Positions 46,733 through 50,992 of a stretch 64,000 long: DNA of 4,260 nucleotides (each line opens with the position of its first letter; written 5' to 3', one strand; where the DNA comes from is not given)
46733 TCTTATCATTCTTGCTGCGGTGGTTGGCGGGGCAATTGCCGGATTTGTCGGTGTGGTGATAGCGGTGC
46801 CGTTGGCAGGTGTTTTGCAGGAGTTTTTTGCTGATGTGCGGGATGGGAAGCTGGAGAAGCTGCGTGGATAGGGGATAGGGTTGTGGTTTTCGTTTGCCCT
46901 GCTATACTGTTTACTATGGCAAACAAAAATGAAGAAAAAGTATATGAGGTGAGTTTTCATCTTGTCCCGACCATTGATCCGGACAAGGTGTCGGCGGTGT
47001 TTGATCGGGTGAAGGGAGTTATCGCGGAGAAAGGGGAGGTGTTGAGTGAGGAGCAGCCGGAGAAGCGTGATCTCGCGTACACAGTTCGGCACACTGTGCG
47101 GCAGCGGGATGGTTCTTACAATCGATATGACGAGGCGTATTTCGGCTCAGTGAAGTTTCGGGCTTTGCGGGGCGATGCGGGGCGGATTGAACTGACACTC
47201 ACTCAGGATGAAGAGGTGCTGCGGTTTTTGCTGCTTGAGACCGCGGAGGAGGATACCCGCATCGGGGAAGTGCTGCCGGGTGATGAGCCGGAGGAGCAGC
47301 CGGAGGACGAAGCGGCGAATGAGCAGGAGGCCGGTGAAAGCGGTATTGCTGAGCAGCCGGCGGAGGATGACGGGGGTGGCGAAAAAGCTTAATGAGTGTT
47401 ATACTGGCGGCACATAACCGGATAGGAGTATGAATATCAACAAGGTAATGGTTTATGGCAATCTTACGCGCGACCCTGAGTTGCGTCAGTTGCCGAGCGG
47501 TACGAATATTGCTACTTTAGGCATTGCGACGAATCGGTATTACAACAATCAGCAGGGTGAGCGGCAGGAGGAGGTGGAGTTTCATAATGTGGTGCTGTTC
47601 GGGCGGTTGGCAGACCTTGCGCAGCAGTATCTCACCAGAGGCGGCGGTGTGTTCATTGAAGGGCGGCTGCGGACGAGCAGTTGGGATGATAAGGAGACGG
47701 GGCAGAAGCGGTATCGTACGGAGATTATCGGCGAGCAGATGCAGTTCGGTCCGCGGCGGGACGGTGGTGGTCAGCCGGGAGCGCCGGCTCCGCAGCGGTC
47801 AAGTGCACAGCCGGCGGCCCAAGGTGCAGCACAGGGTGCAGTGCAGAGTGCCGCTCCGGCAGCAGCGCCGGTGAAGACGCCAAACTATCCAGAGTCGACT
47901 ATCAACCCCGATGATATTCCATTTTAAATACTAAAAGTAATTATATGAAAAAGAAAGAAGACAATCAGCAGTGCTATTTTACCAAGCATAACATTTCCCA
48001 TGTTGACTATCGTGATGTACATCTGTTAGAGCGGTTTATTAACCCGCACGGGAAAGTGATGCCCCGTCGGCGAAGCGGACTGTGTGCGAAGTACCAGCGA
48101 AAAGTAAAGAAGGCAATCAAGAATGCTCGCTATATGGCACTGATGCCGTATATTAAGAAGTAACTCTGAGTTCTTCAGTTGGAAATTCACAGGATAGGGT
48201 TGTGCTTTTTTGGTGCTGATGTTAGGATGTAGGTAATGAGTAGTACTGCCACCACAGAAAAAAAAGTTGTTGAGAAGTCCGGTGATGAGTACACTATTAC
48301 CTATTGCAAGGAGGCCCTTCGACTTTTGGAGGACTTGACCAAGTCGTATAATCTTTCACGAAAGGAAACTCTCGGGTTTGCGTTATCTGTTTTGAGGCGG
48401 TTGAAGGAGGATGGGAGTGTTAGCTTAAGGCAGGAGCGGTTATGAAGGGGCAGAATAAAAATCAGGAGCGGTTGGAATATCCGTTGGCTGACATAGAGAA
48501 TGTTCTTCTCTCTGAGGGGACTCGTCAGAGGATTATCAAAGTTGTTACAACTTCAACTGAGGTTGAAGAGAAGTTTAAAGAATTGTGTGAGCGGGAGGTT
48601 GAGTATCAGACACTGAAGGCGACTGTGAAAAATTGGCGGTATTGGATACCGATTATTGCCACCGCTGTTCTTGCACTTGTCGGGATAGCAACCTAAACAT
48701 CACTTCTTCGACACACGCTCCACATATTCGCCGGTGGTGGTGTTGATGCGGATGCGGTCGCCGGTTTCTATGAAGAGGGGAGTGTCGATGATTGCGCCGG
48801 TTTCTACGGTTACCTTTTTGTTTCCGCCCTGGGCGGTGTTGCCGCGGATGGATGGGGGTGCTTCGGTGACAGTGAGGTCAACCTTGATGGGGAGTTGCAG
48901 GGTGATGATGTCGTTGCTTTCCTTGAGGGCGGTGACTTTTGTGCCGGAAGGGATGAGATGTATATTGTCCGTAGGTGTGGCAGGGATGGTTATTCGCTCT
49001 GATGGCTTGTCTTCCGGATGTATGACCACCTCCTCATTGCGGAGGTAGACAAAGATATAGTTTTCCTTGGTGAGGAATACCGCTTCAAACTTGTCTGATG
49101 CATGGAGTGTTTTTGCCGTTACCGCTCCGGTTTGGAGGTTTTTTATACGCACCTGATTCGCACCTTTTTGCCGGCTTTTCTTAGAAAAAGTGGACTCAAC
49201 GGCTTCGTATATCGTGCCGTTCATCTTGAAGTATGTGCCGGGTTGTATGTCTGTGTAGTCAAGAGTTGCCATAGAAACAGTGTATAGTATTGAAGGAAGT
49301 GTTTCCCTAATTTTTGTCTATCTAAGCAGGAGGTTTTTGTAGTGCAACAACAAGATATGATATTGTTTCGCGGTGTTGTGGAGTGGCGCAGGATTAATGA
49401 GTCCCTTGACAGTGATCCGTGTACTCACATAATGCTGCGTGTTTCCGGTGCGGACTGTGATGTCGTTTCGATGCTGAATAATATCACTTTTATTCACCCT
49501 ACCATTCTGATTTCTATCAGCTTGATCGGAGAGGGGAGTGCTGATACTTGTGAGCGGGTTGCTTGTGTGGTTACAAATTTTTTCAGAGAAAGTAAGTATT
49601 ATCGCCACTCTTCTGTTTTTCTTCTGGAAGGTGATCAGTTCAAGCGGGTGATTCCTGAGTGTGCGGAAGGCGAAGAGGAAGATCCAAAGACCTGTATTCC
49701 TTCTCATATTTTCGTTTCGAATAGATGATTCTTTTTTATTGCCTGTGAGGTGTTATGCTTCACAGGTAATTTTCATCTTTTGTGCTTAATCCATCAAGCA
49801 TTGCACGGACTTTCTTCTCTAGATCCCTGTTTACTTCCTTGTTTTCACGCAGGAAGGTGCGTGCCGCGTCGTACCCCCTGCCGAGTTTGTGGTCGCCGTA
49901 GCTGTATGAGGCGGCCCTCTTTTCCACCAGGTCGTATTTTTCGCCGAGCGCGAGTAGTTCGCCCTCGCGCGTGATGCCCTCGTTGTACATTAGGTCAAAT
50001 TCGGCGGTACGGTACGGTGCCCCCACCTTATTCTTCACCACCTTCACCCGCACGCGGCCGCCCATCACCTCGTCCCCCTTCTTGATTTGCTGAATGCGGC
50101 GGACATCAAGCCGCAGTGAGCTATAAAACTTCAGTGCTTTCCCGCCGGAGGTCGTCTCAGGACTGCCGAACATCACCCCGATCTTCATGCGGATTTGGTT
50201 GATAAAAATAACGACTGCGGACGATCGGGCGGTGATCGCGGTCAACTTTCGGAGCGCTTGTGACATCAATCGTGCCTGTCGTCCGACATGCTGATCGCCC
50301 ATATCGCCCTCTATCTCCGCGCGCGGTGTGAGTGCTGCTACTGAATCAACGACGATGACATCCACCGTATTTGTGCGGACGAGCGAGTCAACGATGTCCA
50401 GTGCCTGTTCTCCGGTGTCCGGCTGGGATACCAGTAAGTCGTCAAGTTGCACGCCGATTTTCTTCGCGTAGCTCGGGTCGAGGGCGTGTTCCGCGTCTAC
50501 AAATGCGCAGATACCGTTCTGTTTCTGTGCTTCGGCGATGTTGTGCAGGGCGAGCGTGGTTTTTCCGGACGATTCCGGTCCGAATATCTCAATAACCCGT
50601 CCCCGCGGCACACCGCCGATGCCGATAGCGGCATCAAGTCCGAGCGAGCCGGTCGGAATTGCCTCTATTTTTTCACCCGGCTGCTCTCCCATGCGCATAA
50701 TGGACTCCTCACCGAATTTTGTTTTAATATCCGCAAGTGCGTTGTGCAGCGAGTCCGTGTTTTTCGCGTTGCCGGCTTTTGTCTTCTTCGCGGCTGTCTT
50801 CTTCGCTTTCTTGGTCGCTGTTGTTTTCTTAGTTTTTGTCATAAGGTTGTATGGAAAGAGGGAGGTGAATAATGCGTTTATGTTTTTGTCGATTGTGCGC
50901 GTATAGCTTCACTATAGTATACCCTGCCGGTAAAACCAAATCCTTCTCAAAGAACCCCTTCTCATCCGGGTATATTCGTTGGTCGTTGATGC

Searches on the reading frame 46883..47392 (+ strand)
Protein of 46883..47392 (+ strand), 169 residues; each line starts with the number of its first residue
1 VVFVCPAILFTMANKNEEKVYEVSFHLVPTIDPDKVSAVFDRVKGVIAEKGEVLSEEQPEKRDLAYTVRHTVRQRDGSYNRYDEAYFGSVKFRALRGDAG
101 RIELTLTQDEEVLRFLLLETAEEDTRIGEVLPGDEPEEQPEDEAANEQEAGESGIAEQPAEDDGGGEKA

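Call 31: search_protein_families(library=pfam, proteins=[window:46883-47392:+], max_evalue=0.001)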
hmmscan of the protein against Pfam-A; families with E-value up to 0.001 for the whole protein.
window:46883-47392:+ (169 aa): 1 family
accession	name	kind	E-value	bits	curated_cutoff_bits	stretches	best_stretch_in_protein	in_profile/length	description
PF01250.22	Ribosomal_S6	-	3e-09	37.4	27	1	21-117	2-88/90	Ribosomal protein S6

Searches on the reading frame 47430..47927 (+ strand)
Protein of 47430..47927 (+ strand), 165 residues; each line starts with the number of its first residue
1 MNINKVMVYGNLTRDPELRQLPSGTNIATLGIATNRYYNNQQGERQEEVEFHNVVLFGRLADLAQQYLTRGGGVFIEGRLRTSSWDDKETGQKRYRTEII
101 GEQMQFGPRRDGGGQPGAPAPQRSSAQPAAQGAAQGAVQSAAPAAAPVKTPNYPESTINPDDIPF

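Call 31: search_protein_families(library=pfam, proteins=[window:47430-47927:+], max_evalue=0.001)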
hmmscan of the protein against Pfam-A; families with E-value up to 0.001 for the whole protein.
window:47430-47927:+ (165 aa): 1 family
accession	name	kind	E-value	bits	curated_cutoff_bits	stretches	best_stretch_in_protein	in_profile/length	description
PF00436.31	SSB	-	6e-36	123.1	26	1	3-106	1-103/104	Single-strand binding protein family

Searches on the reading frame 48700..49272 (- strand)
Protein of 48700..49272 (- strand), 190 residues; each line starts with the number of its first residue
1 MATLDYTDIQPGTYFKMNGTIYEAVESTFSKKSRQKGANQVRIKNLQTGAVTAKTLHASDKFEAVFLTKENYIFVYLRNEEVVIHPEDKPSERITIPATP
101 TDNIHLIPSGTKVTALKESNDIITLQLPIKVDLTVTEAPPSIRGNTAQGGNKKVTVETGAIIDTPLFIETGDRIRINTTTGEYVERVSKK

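Call 32: search_protein_families(library=pfam, proteins=[window:48700-49272:-], max_evalue=0.001)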
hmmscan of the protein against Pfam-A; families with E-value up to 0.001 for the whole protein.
window:48700-49272:- (190 aa): 2 families
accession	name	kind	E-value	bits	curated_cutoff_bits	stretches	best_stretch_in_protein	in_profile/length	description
PF09285.17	Elong-fact-P_C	-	3.8e-23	81.4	25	1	131-186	1-56/56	Elongation factor P, C-terminal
PF08207.18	EFP_N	-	1.7e-11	44.4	23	1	7-62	3-58/58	Elongation factor P (EF-P) KOW-like domain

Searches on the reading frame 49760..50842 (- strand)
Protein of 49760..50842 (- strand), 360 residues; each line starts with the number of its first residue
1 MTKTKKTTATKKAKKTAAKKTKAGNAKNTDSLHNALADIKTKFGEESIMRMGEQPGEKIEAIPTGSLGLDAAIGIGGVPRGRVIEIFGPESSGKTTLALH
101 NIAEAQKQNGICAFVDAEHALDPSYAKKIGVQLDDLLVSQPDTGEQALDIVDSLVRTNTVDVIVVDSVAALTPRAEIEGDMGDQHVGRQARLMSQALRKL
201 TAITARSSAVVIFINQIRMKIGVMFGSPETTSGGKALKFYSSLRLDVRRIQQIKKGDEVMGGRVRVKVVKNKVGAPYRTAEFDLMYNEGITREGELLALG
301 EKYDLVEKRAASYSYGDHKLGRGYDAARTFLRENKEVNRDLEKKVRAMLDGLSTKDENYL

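Call 32: search_protein_families(library=pfam, proteins=[window:49760-50842:-], max_evalue=0.001)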
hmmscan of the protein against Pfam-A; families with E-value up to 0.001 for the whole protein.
window:49760-50842:- (360 aa): 7 families
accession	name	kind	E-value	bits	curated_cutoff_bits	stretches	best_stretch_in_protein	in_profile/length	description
PF00154.27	RecA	-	2.4e-134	447.2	27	1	32-290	3-261/262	recA bacterial DNA recombination protein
PF21096.2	RecA_C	-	9.4e-14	51.7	27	1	294-349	1-56/57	RecA C-terminal domain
PF08423.17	Rad51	-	2e-09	37.5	22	1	59-250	5-212/244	Rad51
PF06745.19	ATPase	-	2.8e-06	27.3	26.6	1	62-119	1-58/231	KaiC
PF01637.24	ATPase_2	-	0.00024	21.4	33.2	1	83-142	22-69/225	ATPase domain predominantly from Archaea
PF02283.22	CobU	-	0.00036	20.6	27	1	86-221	3-129/168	Cobinamide kinase / cobinamide phosphate guanyltransferase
PF13191.12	AAA_16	-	0.00089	20.2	32.6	0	80-216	23-140/167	AAA ATPase domain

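Call 36: find_homologous_proteins(query=window:49760-50842:-, max_evalue=1e-30)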
Query window:49760-50842:- (360 aa): 8000 proteins with E <= 1e-30 among 8000 candidates; the best 120 are listed.
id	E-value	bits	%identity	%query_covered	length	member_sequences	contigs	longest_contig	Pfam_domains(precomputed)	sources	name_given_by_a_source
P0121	6.1e-228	774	100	100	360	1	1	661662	PF06745.20,PF08423.18,PF00154.28,PF21096.3,PF27531.1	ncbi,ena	-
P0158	1.2e-211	720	96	97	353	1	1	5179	PF06745.20,PF08423.18,PF00154.28,PF21096.3,PF27531.1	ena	-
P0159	2.3e-211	719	96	97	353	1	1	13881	PF06745.20,PF08423.18,PF00154.28,PF21096.3,PF27531.1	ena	-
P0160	1.2e-210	717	95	98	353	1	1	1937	PF06745.20,PF08423.18,PF00154.28,PF21096.3,PF27531.1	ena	-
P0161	1.4e-209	713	96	91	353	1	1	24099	PF06745.20,PF08423.18,PF00154.28,PF21096.3,PF27531.1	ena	-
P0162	1.2e-206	704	96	90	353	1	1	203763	PF06745.20,PF08423.18,PF00154.28,PF21096.3,PF27531.1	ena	-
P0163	2.4e-190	650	87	91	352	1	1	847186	PF06745.20,PF02283.23,PF08423.18,PF00154.28,PF21096.3,PF01637.25,PF27531.1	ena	-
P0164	6.0e-190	649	86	91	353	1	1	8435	PF06745.20,PF08423.18,PF00154.28,PF21096.3,PF01637.25,PF27531.1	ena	-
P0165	2.6e-188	643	86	92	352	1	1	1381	PF06745.20,PF02283.23,PF08423.18,PF00154.28,PF21096.3,PF01637.25,PF27531.1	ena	-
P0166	8.2e-188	642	89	90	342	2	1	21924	PF06745.20,PF02283.23,PF08423.18,PF00154.28,PF21096.3,PF27531.1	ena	-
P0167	4.2e-186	636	86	91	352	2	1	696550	PF06745.20,PF02283.23,PF08423.18,PF00154.28,PF21096.3,PF01637.25,PF27531.1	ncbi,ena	-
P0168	9.5e-186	635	87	89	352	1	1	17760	PF06745.20,PF02283.23,PF08423.18,PF00154.28,PF21096.3,PF01637.25,PF27531.1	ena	-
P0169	1.1e-185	635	87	91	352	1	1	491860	PF06745.20,PF08423.18,PF00154.28,PF21096.3,PF01637.25,PF27531.1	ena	-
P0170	1.4e-185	634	86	90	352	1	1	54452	PF06745.20,PF02283.23,PF08423.18,PF00154.28,PF21096.3,PF01637.25,PF27531.1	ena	-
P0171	1.7e-185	634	88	89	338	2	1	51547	PF06745.20,PF08423.18,PF00154.28,PF21096.3,PF01637.25,PF27531.1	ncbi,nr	ncbi:MAG: recombinase RecA [Candidatus Kaiserbacteria bacterium]|nr:recombinase RecA [Candidatus Kai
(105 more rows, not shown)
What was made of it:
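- Relatives lie on 0.6-0.85 Mb contigs (call 36).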
